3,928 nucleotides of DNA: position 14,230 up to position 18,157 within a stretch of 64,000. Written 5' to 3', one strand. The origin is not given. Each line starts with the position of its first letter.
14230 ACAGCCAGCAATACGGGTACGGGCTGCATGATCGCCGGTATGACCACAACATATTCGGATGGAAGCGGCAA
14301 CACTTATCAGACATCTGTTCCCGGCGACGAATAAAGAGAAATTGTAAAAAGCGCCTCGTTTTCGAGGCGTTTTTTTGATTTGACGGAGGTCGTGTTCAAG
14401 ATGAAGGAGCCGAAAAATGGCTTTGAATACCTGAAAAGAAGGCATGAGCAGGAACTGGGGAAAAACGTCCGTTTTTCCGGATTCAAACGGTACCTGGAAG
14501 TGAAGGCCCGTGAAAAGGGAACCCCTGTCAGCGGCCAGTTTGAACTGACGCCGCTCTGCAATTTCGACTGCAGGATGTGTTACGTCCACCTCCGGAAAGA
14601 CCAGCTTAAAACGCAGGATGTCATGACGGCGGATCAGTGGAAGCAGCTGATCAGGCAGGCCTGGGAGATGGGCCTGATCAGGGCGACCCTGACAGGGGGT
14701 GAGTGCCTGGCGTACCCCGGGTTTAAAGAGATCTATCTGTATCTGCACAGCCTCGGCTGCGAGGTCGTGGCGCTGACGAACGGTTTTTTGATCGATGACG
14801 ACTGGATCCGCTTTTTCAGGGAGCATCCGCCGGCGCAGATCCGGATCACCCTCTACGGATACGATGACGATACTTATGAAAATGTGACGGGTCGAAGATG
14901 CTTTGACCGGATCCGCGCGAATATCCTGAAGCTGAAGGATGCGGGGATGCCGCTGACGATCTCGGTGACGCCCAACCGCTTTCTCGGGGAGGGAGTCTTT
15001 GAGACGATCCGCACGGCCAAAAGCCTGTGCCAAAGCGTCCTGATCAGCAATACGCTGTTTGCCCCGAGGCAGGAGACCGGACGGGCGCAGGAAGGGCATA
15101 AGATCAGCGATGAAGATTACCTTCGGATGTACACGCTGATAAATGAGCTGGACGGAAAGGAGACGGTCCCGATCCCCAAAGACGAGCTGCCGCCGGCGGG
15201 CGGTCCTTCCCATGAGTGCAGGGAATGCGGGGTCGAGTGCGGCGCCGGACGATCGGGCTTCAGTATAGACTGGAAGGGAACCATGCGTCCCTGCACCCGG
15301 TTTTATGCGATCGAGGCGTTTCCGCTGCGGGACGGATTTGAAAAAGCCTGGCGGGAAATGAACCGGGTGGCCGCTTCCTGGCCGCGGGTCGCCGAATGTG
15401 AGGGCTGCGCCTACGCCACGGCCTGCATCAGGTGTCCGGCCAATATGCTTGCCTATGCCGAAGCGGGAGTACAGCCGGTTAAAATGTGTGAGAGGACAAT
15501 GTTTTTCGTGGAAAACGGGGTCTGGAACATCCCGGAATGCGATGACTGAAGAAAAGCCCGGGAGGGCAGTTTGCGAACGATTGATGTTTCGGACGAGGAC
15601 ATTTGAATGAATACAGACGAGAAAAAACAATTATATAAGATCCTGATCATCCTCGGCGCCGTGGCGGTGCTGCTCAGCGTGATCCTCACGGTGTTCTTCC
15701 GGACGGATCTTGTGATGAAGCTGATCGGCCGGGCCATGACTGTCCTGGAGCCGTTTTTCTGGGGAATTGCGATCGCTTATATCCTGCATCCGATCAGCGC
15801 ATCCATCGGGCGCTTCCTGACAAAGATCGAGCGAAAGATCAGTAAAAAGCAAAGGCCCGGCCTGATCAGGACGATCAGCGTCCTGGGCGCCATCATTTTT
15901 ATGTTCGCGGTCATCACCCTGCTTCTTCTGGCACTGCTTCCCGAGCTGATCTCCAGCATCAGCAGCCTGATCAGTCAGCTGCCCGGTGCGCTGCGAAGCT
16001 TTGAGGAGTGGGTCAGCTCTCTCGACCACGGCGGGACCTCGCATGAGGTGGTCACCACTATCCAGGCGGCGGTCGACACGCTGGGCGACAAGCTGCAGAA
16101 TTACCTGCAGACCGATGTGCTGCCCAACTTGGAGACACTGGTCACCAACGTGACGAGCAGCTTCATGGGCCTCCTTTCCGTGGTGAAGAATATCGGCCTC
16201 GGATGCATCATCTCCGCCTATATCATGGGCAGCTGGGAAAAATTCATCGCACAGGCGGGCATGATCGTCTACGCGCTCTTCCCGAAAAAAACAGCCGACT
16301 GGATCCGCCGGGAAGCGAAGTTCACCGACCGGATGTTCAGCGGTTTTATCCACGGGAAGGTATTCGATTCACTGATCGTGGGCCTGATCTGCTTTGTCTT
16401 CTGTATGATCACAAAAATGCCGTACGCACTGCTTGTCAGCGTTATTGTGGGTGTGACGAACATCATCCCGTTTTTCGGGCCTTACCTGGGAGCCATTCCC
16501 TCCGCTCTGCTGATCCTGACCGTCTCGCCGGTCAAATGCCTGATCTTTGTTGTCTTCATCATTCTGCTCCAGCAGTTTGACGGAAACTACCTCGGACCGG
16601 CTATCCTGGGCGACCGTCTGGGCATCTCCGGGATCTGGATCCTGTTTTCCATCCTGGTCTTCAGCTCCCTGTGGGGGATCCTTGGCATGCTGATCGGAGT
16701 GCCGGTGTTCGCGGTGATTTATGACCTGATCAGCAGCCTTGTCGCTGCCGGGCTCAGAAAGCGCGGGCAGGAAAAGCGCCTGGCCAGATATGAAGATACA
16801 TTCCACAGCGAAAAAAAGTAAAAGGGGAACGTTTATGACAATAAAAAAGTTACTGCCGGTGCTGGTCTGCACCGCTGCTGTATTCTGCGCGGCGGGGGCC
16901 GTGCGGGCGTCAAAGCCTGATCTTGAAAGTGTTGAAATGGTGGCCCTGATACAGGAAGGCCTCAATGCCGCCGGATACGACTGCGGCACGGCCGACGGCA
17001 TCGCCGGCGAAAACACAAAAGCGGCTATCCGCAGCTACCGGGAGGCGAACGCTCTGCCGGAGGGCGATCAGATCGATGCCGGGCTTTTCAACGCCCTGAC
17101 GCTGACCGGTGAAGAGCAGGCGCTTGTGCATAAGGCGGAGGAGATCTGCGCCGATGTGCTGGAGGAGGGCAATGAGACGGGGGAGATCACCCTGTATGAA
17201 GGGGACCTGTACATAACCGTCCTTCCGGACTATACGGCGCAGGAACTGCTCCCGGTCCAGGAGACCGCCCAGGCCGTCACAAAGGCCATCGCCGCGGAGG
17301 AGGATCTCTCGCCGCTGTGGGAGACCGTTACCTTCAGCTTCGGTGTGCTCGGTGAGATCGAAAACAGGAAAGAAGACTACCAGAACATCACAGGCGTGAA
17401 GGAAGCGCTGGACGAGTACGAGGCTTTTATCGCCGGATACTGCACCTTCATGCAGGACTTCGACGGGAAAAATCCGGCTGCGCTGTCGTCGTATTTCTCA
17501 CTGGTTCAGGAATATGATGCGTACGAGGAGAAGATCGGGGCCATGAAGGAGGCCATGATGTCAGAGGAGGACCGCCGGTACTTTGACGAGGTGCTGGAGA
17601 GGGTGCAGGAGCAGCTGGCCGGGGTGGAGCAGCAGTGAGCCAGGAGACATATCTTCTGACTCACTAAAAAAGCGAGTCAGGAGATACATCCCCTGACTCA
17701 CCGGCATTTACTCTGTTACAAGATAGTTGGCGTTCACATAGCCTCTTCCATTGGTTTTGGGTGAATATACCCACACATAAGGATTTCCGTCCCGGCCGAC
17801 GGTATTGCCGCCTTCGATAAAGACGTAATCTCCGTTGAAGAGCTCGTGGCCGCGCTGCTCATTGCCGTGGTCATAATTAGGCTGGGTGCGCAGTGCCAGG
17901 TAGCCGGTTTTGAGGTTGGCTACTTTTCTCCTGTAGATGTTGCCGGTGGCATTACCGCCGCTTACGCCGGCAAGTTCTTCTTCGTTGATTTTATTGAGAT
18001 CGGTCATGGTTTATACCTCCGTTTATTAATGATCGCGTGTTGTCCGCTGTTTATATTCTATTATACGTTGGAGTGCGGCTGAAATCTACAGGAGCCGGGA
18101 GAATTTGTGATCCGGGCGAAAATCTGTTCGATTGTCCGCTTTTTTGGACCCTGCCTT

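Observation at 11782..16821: Compact RiPP-type locus: 55-aa precursor-like ORF plus radical SAM/SPASM maturase, flanked by exporters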

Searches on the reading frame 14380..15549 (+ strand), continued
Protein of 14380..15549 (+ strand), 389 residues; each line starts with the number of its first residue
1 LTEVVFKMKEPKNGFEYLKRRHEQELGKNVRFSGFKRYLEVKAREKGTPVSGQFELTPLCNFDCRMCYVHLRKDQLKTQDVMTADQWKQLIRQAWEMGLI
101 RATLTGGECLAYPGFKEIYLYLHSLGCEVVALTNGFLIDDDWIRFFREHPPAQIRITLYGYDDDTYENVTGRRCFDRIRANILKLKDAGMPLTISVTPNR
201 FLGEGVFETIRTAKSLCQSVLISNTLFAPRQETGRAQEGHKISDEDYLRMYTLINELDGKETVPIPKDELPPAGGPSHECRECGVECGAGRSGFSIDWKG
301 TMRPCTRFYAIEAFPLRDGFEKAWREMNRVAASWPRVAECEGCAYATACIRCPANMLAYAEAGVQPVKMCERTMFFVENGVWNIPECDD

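Call 54: search_protein_families(library=ncbifam, proteins=[L046:9548-10003:+, L046:10021-11106:+, L046:6700-7911:+, L020:6953-7963:+, L020:9085-9345:+, L020:7965-9095:+, L047:10160-11854:+], max_evalue=0.01)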
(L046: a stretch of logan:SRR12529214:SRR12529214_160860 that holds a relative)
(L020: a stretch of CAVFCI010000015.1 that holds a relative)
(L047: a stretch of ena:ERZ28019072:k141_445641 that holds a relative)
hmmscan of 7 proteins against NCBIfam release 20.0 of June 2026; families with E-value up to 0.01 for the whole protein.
L046:9548-10003:+ (151 aa): 2 families
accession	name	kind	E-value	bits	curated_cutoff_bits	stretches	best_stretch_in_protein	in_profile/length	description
TIGR02228.1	sigpep_I_arch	equivalog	1.2e-10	41.5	51.85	1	23-104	33-119/158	signal peptidase I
TIGR02754.1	sod_Ni_protease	equivalog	0.007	16.8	63.25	0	26-103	3-88/90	nickel-type superoxide dismutase maturation protease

L046:10021-11106:+ (361 aa): 7 families
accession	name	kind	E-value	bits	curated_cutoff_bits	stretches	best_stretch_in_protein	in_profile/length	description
NF033536.1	lasso_PqqD_Bac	exception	3.2e-06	27.2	80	1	309-360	36-87/88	lasso peptide biosynthesis PqqD family chaperone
NF033530.1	lasso_PqqD_Strm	exception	1.6e-05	25.1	70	1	307-358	26-77/78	lasso peptide biosynthesis PqqD family chaperone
TIGR04352.1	HprK_rel_A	equivalog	2.6e-05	23.5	200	1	90-172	75-154/280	HprK-related kinase A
TIGR04249.1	SCM_chp_ScmC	equivalog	9.3e-05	21.9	125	1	97-141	109-153/292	SynChlorMet cassette protein ScmC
TIGR04248.1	SCM_PqqD_rel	equivalog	0.0001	22.5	100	1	276-358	2-80/84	SynChlorMet cassette protein ScmD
TIGR04355.1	HprK_rel_B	hypoth_equivalog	0.00027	20.2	200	1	104-165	136-195/351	HprK-related kinase B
TIGR04353.1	PqqD_rel_X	equivalog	0.0037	18.2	35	1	321-359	33-73/74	HPr-rel-A system PqqD family peptide chaperone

L046:6700-7911:+ (403 aa): 0 families

L020:6953-7963:+ (336 aa): 0 families

L020:9085-9345:+ (86 aa): 8 families
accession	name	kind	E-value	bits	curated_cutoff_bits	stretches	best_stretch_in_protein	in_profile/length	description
NF033530.1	lasso_PqqD_Strm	exception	4.9e-09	36.3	70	1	33-85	25-77/78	lasso peptide biosynthesis PqqD family chaperone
NF033536.1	lasso_PqqD_Bac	exception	7e-08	32.5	80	1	34-86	34-86/88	lasso peptide biosynthesis PqqD family chaperone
TIGR04302.1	geo_PqqD_fam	equivalog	1.2e-07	32.1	100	1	31-82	46-96/102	GeoRSP system PqqD family peptide chaperone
TIGR03859.1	PQQ_PqqD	equivalog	2e-06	27.6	46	1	30-85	25-79/81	pyrroloquinoline quinone biosynthesis peptide chaperone PqqD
NF002535.0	PRK02079.1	equivalog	1.1e-05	25.2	101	1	29-81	33-84/92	pyrroloquinoline quinone biosynthesis peptide chaperone PqqD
NF050069.2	PqqD_rel_WgkC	exception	0.00019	21.4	110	1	33-86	33-86/103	PqqD family peptide maturation chaperone WgkC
TIGR04353.1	PqqD_rel_X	equivalog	0.0022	18.9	35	1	34-84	18-71/74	HPr-rel-A system PqqD family peptide chaperone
NF033441.0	BREX_BrxC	hypoth_equivalog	0.0093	14.2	400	1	49-86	495-532/1173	BREX system P-loop protein BrxC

L020:7965-9095:+ (376 aa): 69 families (the best 25 are shown)
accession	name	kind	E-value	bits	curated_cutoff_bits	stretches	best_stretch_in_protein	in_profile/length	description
TIGR04545.1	rSAM_ahbD_hemeb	equivalog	8.5e-28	97.8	500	1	29-349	4-331/339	heme b synthase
TIGR02668.1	moaA_archaeal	equivalog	3.4e-22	78.8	325.25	1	30-203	15-188/303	GTP 3',8-cyclase MoaA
TIGR04055.1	rSAM_NirJ2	equivalog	5e-22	78.8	500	2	31-207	6-179/326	putative heme d1 biosynthesis radical SAM protein NirJ2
TIGR04053.2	TIGR04053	equivalog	2.7e-21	76.2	395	1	24-202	7-186/366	TIGR04053 family radical SAM/SPASM domain-containing protein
TIGR04250.1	SCM_rSAM_ScmE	equivalog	1.4e-20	73.5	400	1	28-346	6-338/358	SynChlorMet cassette radical SAM/SPASM protein ScmE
TIGR02109.1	PQQ_syn_pqqE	equivalog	8.6e-20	71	381.35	1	22-194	4-174/358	pyrroloquinoline quinone biosynthesis protein PqqE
TIGR03962.1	mycofact_rSAM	equivalog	1.3e-19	70.6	265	1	24-350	11-327/339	mycofactocin radical SAM maturase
TIGR04347.1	pseudo_SAM_Halo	equivalog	5.8e-18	65.3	525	1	29-194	42-204/390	TIGR04347 family pseudo-SAM/SPASM protein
TIGR02666.1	moaA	equivalog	7e-18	64.7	284.05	1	31-201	16-192/336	GTP 3',8-cyclase MoaA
NF001199.0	PRK00164.2-1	equivalog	8.9e-18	64.5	231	1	30-203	17-189/308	GTP 3',8-cyclase MoaA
TIGR04251.1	SCM_rSAM_ScmF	equivalog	1.5e-17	64.1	400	1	29-222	8-201/353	SynChlorMet cassette radical SAM/SPASM protein ScmF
TIGR04303.1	GeoRSP_rSAM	equivalog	1.5e-17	64.1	400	1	24-347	4-318/325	GeoRSP system radical SAM/SPASM protein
TIGR04051.1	rSAM_NirJ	equivalog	2e-17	63.2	515.45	1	30-191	7-165/354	heme d1 biosynthesis radical SAM protein NirJ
TIGR04546.1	rSAM_ahbC_deAc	equivalog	1e-16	60.7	650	1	29-195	43-206/390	12,18-didecarboxysiroheme deacetylase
NF045574.1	sacti_mat_StsB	exception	5e-16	58.6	625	1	30-190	101-257/466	StsB family radical SAM/SPASM domain sactipeptide maturase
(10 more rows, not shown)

L047:10160-11854:+ (564 aa): 191 families (the best 25 are shown)
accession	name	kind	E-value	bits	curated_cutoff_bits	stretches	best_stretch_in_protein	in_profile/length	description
TIGR02203.1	MsbA_lipidA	equivalog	3.7e-77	260.1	602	1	31-553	13-544/572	lipid A export permease/ATP-binding protein MsbA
TIGR03375.1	type_I_sec_LssB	subfamily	1.8e-75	254.6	693.1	1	163-550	279-674/696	type I secretion system permease/ATPase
TIGR03796.1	NHLM_micro_ABC1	equivalog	4.1e-73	246.8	853.3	1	22-554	144-688/710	NHLP family bacteriocin export ABC transporter peptidase/permease/ATPase subunit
TIGR02204.1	MsbA_rel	hypoth_equivalog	1.2e-71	242.1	780.4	1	21-554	7-551/576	ABC transporter, permease/ATP-binding protein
TIGR01193.1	bacteriocin_ABC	subfamily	7.2e-66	223.1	523.85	1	34-542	158-673/708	peptide cleavage/export ABC transporter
TIGR03797.1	NHLM_micro_ABC2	equivalog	9e-65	219.4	709.4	1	30-556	134-663/686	NHLP bacteriocin export ABC transporter permease/ATPase subunit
NF008364.0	PRK11160.1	equivalog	2.7e-64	217.8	630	1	35-557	19-554/575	heme ABC transporter ATP-binding protein/permease CydC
TIGR02857.1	CydD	equivalog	7.2e-64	216.6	435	2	307-548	290-527/529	thiol reductant ABC exporter subunit CydD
TIGR01846.1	type_I_sec_HlyB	subfamily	2.6e-63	214.4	725.55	1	16-556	127-670/694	type I secretion system permease/ATPase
TIGR02868.1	CydC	equivalog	3e-63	214.3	329.05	1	86-537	68-529/530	thiol reductant ABC exporter subunit CydC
TIGR00958.1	3a01208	subfamily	4.7e-58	197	874.6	1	20-557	149-693/711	antigen peptide transporter 2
NF008381.0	PRK11176.1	equivalog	4.9e-56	190.3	867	1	40-556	30-557/582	lipid A ABC transporter ATP-binding protein/permease MsbA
NF008055.0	PRK10789.1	equivalog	1e-54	186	845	1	25-556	14-549/590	SmdA family multidrug ABC transporter permease/ATP-binding protein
TIGR01842.1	type_I_sec_PrtD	subfamily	1.5e-54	185.5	510.15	1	34-557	12-533/544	type I secretion system permease/ATPase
NF010178.0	PRK13657.1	equivalog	7.7e-54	183.1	733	1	30-555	17-547/588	glucan ABC transporter ATP-binding protein/ permease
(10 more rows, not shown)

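Call 74: find_related_loci(query=A3, collection=metagenome_contigs, flank=7000)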
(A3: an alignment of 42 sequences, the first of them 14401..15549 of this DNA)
Query A3 (382 aa) in metagenome_contigs; peptide patterns used: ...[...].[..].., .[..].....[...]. (x = any residue, [..] = any of these).
600 stretches matched a pattern (row limit reached: there are more); 440 encode a relative of the query (tblastn E <= 1e-3); the best 80 are kept; 80 distinct loci.
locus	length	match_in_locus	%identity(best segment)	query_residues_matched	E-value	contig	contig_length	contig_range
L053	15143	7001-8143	56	1-381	2e-152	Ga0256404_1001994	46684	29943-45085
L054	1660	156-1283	56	6-381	2e-161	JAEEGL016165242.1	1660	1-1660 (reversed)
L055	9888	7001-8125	55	6-381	2e-148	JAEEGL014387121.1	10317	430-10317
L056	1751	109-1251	53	1-381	3e-157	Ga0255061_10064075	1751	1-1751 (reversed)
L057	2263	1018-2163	53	1-382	9e-155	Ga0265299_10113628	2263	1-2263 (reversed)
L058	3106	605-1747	54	1-381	6e-151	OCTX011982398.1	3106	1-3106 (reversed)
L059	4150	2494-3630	53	3-381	3e-147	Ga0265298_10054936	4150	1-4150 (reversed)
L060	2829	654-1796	54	1-381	3e-151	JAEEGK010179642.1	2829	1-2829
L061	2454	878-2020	54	1-381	1e-151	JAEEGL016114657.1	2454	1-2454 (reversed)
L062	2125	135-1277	53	1-381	2e-152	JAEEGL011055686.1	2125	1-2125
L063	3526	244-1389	53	1-382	5e-146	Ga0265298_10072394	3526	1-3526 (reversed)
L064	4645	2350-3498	54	1-381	1e-143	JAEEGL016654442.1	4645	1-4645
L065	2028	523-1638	53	10-381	6e-150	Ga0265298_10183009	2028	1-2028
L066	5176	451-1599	54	1-381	3e-141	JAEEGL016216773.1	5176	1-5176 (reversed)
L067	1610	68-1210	53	1-381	5e-151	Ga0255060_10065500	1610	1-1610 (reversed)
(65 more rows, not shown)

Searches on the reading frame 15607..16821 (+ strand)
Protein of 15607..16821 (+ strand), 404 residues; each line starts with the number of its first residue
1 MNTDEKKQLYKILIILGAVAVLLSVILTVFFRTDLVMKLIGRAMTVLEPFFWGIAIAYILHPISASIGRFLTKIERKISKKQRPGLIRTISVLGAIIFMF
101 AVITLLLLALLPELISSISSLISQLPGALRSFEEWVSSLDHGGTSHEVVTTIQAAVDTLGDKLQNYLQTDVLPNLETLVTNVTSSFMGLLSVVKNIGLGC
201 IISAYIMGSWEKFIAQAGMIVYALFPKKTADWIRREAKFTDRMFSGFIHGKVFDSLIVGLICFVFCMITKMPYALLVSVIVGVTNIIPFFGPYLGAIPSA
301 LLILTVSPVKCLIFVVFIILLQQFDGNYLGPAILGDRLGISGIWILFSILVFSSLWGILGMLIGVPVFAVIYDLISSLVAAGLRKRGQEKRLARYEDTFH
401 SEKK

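Call 3: search_protein_families(library=ncbifam, proteins=[window:15607-16821:+], max_evalue=0.01)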
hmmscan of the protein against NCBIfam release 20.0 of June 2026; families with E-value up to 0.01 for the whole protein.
window:15607-16821:+ (404 aa): 3 families
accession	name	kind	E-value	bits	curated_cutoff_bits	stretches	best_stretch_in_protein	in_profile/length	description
TIGR02872.1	spore_ytvI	equivalog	4.2e-20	72.4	198.15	1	36-373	12-333/341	sporulation integral membrane protein YtvI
NF045801.1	efflux_ABUW_0982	equivalog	3e-17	62.7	675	1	38-375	20-340/392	chloramphenicol efflux transporter CxpE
NF008930.0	PRK12287.1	subfamily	3.4e-08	33.5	318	1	37-372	24-321/344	AI-2E family transporter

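Call 4: search_protein_families(library=pfam, proteins=[window:15607-16821:+], max_evalue=0.01)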
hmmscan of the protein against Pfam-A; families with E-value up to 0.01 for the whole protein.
window:15607-16821:+ (404 aa): 2 families
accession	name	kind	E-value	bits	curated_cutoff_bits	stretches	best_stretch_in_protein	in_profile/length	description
PF01594.21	AI-2E_transport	-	8.8e-49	166.9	34.3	1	17-376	4-324/327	AI-2E family transporter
PF04513.17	Baculo_PEP_C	-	2.6e-05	24.8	38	1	105-203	27-125/140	Baculovirus polyhedron envelope protein, PEP, C terminus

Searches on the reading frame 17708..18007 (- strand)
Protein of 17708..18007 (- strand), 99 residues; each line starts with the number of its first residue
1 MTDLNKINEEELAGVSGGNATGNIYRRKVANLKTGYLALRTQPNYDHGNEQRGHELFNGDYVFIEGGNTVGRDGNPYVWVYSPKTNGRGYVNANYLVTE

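Call 3: search_protein_families(library=ncbifam, proteins=[window:17708-18007:-], max_evalue=0.01)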
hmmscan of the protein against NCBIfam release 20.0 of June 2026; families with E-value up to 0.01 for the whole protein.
window:17708-18007:- (99 aa): 0 families

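Call 4: search_protein_families(library=pfam, proteins=[window:17708-18007:-], max_evalue=0.01)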
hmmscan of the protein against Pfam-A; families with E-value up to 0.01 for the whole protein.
window:17708-18007:- (99 aa): 1 family
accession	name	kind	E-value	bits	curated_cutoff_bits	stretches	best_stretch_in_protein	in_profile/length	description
PF10439.15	Bacteriocin_IIc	-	0.0092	16.4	27.1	0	1-23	1-19/59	Bacteriocin class II with double-glycine leader peptide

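Call 72: search_protein_families(library=pfam, proteins=[window:17708-18007:-], max_evalue=0.1)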
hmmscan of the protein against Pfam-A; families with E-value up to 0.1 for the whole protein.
window:17708-18007:- (99 aa): 2 families
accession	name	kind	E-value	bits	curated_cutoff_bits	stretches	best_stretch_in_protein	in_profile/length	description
PF10439.15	Bacteriocin_IIc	-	0.0092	16.4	27.1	1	1-23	1-19/59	Bacteriocin class II with double-glycine leader peptide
PF13415.12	Kelch_3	-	0.073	13.7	22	1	59-86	1-28/48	Galactose oxidase, central domain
